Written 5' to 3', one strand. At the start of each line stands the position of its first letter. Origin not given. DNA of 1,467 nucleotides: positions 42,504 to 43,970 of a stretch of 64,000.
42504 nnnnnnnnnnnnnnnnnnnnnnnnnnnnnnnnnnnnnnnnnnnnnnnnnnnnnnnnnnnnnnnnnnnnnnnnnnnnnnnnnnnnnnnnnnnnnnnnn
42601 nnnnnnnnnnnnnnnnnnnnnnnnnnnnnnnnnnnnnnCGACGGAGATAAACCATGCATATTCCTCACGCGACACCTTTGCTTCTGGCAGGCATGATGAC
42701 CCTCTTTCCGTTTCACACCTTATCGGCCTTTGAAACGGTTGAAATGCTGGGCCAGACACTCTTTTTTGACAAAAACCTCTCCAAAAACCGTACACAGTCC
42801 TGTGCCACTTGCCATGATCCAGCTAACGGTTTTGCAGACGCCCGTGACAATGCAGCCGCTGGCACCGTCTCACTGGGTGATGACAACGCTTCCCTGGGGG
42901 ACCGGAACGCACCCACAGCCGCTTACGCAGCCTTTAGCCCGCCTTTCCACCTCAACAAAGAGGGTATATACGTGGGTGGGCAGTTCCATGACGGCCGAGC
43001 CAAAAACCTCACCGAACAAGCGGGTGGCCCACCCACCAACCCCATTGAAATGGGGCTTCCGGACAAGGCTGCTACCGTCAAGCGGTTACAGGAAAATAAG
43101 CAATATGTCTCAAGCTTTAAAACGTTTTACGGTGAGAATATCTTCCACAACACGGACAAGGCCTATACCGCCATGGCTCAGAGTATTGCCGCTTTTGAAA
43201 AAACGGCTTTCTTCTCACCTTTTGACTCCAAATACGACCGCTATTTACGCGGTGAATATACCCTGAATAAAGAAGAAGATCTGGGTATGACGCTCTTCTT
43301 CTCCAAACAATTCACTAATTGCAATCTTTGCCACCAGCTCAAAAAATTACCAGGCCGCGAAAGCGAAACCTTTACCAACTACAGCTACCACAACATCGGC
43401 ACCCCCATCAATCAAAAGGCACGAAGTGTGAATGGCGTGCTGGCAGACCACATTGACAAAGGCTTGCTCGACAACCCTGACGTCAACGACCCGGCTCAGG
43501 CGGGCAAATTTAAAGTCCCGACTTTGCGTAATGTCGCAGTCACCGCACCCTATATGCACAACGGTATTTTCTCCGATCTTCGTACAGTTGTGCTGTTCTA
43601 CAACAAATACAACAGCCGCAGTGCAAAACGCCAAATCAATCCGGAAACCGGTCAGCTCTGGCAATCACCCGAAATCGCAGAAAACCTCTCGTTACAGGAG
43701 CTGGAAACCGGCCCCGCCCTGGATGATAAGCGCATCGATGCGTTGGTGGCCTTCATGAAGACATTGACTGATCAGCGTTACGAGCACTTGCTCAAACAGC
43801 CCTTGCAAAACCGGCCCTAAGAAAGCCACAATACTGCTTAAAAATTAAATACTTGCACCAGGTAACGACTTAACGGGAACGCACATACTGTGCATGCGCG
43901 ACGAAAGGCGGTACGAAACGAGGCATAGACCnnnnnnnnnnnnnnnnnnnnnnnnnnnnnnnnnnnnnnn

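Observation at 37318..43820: Fur-box-preceded six-gene operon: hemP, imelysin, DUF1111 dihaem protein, imelysin-like, DUF1513, cytochrome c peroxidase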

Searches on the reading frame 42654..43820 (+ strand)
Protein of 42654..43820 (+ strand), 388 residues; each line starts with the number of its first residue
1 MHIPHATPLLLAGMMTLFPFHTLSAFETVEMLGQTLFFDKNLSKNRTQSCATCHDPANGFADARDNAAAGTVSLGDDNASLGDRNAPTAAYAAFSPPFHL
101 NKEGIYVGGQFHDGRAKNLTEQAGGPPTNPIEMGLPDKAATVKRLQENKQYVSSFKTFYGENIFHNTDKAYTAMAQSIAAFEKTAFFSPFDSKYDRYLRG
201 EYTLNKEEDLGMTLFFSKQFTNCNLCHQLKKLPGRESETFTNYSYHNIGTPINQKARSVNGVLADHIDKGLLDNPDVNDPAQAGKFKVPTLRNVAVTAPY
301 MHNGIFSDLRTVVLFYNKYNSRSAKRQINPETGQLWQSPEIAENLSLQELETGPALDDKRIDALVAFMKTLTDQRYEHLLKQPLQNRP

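Call 3: search_protein_families(library=pfam, proteins=[window:42654-43820:+], max_evalue=0.01)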
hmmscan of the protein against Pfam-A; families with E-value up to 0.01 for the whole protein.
window:42654-43820:+ (388 aa): 5 families
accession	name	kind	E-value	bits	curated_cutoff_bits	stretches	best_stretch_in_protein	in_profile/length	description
PF03150.19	CCP_MauG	-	3e-46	158.2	25.6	1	31-202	5-148/149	Di-haem cytochrome c peroxidase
PF22113.1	Mtrc-MtrF_II-IV_dom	-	0.0018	18.2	30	0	40-57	149-166/176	Outer membrane cytochrome MtrC/MtrF-like, domains II/IV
PF00034.26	Cytochrom_C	-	0.0026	19.5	21.3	0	33-71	4-33/90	Cytochrome c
PF13442.11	Cytochrome_CBB3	-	0.0027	18.4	27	0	48-66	12-25/68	Cytochrome C oxidase, cbb3-type, subunit III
PF14522.11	Cytochrome_C7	-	0.0064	16.7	24.8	0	44-61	38-55/67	Cytochrome c7 and related cytochrome c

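Call 4: search_protein_families(library=ncbifam, proteins=[window:42654-43820:+], max_evalue=0.01)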
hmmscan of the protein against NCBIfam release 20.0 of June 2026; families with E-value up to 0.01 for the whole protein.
window:42654-43820:+ (388 aa): 4 families
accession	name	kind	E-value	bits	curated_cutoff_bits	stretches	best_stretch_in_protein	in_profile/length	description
TIGR04039.1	MXAN_0977_Heme2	hypoth_equivalog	5e-46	157.3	362.85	1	32-376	14-326/336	MbnH family di-heme enzyme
TIGR03981.2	SAM_quin_mod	hypoth_equivalog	2.6e-24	85.9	340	2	146-371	204-411/411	His-Xaa-Ser system-associated MauG-like protein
TIGR03791.1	TTQ_mauG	equivalog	7.2e-24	84.5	443.85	1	31-319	7-247/291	tryptophan tryptophylquinone biosynthesis enzyme MauG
NF040606.1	CytoC_perox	subfamily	0.003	16.8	150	0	276-311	416-451/524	di-heme-cytochrome C peroxidase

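Call 19: search_solved_structures(query=window:42654-43820:+, max_evalue=0.00001, show_alignments=3)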
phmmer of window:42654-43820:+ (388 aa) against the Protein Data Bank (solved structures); distinct sequences matched with E-value up to 0.00001: 29.
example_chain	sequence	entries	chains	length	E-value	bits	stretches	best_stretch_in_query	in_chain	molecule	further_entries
3rn0_A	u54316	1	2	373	9.1e-132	443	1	27-382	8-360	Methylamine utilization protein MauG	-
3rn1_A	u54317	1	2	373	2.1e-131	441.8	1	27-382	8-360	Methylamine utilization protein MauG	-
4y5r_A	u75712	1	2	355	2.7e-131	441.4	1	29-381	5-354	Methylamine utilization protein MauG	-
3rlm_A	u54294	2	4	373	3.3e-131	441.1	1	27-382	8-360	Methylamine utilization protein MauG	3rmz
3l4m_A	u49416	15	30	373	4.1e-131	440.8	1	27-382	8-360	Methylamine utilization protein mauG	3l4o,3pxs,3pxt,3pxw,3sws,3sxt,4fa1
4l1q_A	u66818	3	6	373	1.1e-130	439.5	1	27-382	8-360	Methylamine utilization protein MauG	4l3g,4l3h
4o1q_A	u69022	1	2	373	1.9e-130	438.7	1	27-382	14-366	Methylamine utilization protein MauG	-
3orv_A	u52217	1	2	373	2e-130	438.6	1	27-382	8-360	Methylamine utilization protein mauG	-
3sjl_A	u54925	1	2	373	5.3e-130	437.2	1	27-382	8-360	Methylamine utilization protein mauG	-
3svw_A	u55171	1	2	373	7.2e-130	436.7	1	27-382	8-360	Methylamine utilization protein MauG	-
3sle_A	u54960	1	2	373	9.9e-130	436.3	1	27-382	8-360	Methylamine utilization protein MauG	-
6nx0_A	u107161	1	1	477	5.7e-46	160.6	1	28-380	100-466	Di-haem cytochrome c peroxidase family protein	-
6v59_A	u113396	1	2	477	7.3e-45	157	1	28-380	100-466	Di-haem cytochrome c peroxidase family protein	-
6e1c_A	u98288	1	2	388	8.8e-29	104.1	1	31-374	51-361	Di-heme enzyme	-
3hq9_A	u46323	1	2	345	8.4e-23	84.4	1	31-313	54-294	Cytochrome c551 peroxidase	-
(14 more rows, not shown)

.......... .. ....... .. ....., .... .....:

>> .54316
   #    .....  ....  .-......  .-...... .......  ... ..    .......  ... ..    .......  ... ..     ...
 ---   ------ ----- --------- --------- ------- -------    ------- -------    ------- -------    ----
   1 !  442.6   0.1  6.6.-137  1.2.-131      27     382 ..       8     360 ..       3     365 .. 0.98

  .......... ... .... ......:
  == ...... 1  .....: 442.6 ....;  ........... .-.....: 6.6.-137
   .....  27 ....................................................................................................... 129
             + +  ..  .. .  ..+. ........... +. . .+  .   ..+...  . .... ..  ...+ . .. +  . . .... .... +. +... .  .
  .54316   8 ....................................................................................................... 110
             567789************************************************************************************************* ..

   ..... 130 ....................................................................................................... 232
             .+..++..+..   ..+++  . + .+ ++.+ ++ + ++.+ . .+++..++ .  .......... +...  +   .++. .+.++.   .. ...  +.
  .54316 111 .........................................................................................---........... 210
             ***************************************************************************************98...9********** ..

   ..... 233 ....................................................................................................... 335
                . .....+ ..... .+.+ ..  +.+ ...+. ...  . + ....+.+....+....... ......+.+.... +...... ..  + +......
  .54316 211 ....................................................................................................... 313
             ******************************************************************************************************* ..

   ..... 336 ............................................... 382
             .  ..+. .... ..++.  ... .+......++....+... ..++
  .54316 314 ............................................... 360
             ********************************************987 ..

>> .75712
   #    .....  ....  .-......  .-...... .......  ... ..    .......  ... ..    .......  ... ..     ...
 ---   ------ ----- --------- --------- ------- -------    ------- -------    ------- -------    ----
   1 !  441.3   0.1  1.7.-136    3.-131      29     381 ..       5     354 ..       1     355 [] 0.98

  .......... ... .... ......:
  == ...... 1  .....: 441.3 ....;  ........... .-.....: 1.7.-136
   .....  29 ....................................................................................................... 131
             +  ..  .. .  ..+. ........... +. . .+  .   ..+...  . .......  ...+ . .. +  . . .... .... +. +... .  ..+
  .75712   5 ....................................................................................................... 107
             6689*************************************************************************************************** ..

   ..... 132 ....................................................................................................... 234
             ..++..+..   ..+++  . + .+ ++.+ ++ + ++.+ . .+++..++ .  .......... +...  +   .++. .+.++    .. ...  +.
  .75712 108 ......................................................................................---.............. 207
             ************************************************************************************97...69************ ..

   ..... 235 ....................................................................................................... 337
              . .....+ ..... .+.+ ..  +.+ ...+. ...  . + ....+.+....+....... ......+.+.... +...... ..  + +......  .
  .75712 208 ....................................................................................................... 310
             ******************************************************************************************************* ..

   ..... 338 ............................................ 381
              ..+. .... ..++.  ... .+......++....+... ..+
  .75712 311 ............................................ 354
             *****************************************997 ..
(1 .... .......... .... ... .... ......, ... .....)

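Call 37: find_homologous_proteins(query=window:42654-43820:+, max_evalue=1e-20)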
Query window:42654-43820:+ (388 aa): 6360 proteins with E <= 1e-20 among 8000 candidates; the best 120 are listed.
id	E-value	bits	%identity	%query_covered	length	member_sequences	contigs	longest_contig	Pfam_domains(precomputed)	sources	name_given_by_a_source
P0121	7.4e-255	863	100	97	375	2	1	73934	PF03150.20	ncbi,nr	ncbi:MAG: methylamine utilization protein MauG [Gammaproteobacteria bacterium]|nr:methylamine utiliz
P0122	8.0e-227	771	86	99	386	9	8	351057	PF03150.20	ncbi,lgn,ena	-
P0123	5.0e-188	643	73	96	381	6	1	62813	PF03150.20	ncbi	ncbi:MAG: cytochrome c peroxidase [Candidatus Thiodiazotropha sp.]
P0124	1.9e-186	638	74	95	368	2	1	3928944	PF03150.20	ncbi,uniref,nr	ncbi:methylamine utilization protein MauG [Sedimenticola thiotaurini]|uniref:Methylamine utilization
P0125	2.6e-184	631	72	98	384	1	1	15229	PF03150.20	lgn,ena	-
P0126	3.8e-184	630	72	98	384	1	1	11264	PF03150.20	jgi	-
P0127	4.4e-184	630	72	98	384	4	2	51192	PF03150.20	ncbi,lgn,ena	-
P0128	9.5e-184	629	72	96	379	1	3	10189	PF03150.20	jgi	jgi:cytochrome c peroxidase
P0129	2.0e-183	628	70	98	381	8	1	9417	PF03150.20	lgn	-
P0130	3.6e-183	627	72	98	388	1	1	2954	PF03150.20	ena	-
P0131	1.1e-182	625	71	96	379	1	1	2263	PF03150.20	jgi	jgi:cytochrome c peroxidase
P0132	2.1e-182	625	71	96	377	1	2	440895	PF03150.20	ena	-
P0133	4.8e-182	623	70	96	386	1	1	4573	PF03150.20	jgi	jgi:cytochrome c peroxidase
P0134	2.0e-181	621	74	92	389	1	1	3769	PF03150.20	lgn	-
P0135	7.4e-181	619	73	92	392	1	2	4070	PF03150.20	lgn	-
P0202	5.3e-173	594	70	95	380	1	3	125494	PF03150.20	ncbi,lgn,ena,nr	ncbi:MAG: methylamine utilization protein MauG [Thiotrichaceae bacterium]|nr:methylamine utilization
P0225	2.2e-171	588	69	94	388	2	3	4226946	PF03150.20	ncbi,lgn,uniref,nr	ncbi:cytochrome-c peroxidase [Alkalimarinus sediminis]|uniref:Cytochrome c domain-containing protein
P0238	1.2e-170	586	71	92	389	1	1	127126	PF03150.20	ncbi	ncbi:MAG: cytochrome c peroxidase [Amphritea sp.]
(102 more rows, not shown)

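Call 38: find_encoding_contigs(protein=P0124, flank=9000, max_places=1)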
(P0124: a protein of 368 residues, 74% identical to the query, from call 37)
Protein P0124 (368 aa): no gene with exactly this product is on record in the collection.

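Call 39: find_encoding_contigs(protein=P0225, flank=9000, max_places=1)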
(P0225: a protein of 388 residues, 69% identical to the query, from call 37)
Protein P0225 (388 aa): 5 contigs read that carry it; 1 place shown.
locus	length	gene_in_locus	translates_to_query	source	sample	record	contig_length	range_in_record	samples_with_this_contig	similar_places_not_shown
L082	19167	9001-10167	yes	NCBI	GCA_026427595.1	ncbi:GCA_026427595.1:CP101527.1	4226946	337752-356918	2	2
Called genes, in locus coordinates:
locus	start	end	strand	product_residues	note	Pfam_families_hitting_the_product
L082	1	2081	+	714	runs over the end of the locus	PF01966:HD, PF13328:HD_4, PF04607:RelA_SpoT, PF02824:TGS, PF19296:RelA_AH (weak), PF28438:RelA_RIS, PF13291:ACT_4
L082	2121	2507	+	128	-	PF01042:Ribonuc_L-PSP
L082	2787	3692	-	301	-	PF01370:Epimerase (weak)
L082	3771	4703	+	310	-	PF00126:HTH_1, PF03466:LysR_substrate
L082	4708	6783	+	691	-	PF17191:RecG_wedge, PF01336:tRNA_anti-codon, PF00176:SNF2-rel_dom (weak), PF00270:DEAD, PF04851:ResIII, PF00271:Helicase_C, PF19833:RecG_dom3_C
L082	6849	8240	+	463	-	PF04073:tRNA_edit (weak), PF08668:HDOD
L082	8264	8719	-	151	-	PF10675:DUF2489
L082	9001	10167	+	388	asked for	PF03150:CCP_MauG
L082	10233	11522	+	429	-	PF09375:Peptidase_M75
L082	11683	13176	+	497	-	PF06537:DHOR, PF00034:Cytochrom_C (faint)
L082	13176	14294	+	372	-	PF09375:Peptidase_M75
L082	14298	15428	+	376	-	PF07433:DUF1513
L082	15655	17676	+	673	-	-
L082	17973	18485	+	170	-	-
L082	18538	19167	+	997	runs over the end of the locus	PF14522:Cytochrome_C7 (faint), PF22113:Mtrc-MtrF_II-IV_dom (faint)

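Call 40: find_encoding_contigs(protein=P0238, flank=9000, max_places=1)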
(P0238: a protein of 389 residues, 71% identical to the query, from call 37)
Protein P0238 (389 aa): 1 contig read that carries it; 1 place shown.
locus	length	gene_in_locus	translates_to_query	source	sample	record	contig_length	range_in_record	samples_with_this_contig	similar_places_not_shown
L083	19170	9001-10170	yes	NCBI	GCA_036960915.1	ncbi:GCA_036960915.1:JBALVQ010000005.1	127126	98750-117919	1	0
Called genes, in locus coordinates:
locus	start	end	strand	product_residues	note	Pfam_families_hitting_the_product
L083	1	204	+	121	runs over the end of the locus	-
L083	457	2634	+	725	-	PF20656:MS_N, PF20658:MSG_insertion, PF01274:MS_TIM-barrel, PF20659:MS_C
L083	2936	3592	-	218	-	PF06035:Peptidase_C93, PF01841:Transglut_core (weak)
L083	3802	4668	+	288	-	PF02146:SIR2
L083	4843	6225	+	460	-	PF04851:ResIII, PF00270:DEAD, PF00271:Helicase_C, PF03880:DbpA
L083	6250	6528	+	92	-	PF13616:Rotamase_3, PF00639:Rotamase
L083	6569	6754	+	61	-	-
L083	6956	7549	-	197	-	PF03167:UDG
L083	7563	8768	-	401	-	PF13679:Methyltransf_32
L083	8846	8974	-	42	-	-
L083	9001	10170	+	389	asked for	PF03150:CCP_MauG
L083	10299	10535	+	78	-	PF07073:ROF (weak)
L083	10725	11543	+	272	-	PF21088:MS_channel_1st (weak), PF00924:MS_channel_2nd, PF21082:MS_channel_3rd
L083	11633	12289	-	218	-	PF12973:Cupin_7, PF07883:Cupin_2 (faint), PF12973:Cupin_7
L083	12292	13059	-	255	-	PF00106:adh_short, PF08659:KR, PF23441:SDR, PF13561:adh_short_C2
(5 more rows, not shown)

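Call 41: find_encoding_contigs(protein=P0202, flank=9000, max_places=1)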
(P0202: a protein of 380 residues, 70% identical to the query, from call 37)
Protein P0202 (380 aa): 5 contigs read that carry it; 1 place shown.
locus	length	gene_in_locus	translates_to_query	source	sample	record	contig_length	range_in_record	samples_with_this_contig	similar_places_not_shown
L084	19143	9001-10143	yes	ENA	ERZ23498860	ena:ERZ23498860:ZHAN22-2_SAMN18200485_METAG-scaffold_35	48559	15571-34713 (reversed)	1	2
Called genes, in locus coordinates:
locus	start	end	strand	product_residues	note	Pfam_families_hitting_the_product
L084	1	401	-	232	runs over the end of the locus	PF01656:CbiA (weak), PF13500:AAA_26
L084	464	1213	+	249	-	PF20260:PUA_4, PF04452:Methyltrans_RNA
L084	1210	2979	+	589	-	PF03190:Thioredox_DsbH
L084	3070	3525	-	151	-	-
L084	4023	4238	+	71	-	PF01165:Ribosomal_S21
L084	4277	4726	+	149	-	PF09424:YqeY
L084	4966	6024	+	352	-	PF01208:URO-D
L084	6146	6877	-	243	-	PF03588:Leu_Phe_trans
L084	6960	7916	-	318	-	PF07992:Pyr_redox_2, PF12831:FAD_oxidored (faint), PF13738:Pyr_redox_3, PF00070:Pyr_redox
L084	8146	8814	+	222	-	PF13365:Trypsin_2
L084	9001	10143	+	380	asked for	PF03150:CCP_MauG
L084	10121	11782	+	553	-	PF00528:BPD_transp_1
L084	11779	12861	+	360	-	PF02463:SMC_N (weak), PF00005:ABC_tran, PF13304:AAA_21 (weak), PF08402:TOBE_2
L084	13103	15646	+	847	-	PF00512:HisKA, PF02518:HATPase_c, PF00072:Response_reg, PF00512:HisKA, PF02518:HATPase_c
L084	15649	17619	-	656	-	PF13522:GATase_6, PF13537:GATase_7, PF00733:Asn_synthase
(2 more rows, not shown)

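Call 43: find_related_loci(query=A2, collection=metagenome_contigs, flank=9000)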
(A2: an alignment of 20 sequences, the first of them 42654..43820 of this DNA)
Query A2 (388 aa) in metagenome_contigs; peptide patterns used: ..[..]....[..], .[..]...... (x = any residue, [..] = any of these).
600 stretches matched a pattern (row limit reached: there are more); 439 encode a relative of the query (tblastn E <= 1e-3); the best 80 are kept; 80 distinct loci.
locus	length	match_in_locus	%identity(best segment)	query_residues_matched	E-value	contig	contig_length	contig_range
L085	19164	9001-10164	86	1-388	0e+0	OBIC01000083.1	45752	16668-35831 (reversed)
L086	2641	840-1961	69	9-381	0e+0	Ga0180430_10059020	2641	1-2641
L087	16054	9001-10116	71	10-381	0e+0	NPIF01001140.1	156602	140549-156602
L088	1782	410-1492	71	22-382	0e+0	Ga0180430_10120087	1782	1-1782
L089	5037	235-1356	69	11-382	0e+0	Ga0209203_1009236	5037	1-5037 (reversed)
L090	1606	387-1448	71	28-381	0e+0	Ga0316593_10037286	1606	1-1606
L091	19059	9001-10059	71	28-380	2e-179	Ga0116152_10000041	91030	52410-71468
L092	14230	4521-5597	70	24-382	1e-178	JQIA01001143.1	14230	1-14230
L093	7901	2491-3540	72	32-381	2e-178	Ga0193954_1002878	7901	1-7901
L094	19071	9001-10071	70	24-380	6e-178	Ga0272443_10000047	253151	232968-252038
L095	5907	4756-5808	73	31-381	1e-180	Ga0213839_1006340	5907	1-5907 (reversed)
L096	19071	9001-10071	71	24-380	2e-175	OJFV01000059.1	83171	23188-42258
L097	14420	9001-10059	71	30-382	1e-174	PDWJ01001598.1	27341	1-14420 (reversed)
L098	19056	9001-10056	70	29-380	1e-172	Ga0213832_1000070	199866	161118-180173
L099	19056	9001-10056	70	29-380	1e-172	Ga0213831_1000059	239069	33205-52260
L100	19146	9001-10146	65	6-378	1e-171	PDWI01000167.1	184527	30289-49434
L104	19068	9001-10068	66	26-381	3e-167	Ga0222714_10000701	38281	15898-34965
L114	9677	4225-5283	65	30-382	3e-164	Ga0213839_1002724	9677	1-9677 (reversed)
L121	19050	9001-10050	65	32-381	5e-162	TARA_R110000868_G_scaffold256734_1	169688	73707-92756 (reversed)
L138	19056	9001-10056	64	26-382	1e-157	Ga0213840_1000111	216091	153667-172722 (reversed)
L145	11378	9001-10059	65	26-380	5e-156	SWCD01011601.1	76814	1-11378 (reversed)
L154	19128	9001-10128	60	9-382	1e-154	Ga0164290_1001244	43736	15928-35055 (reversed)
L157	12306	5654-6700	64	32-381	3e-154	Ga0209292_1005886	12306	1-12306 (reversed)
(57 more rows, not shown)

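Call 54: find_encoding_contigs(protein=P0121, flank=10000, max_places=2)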
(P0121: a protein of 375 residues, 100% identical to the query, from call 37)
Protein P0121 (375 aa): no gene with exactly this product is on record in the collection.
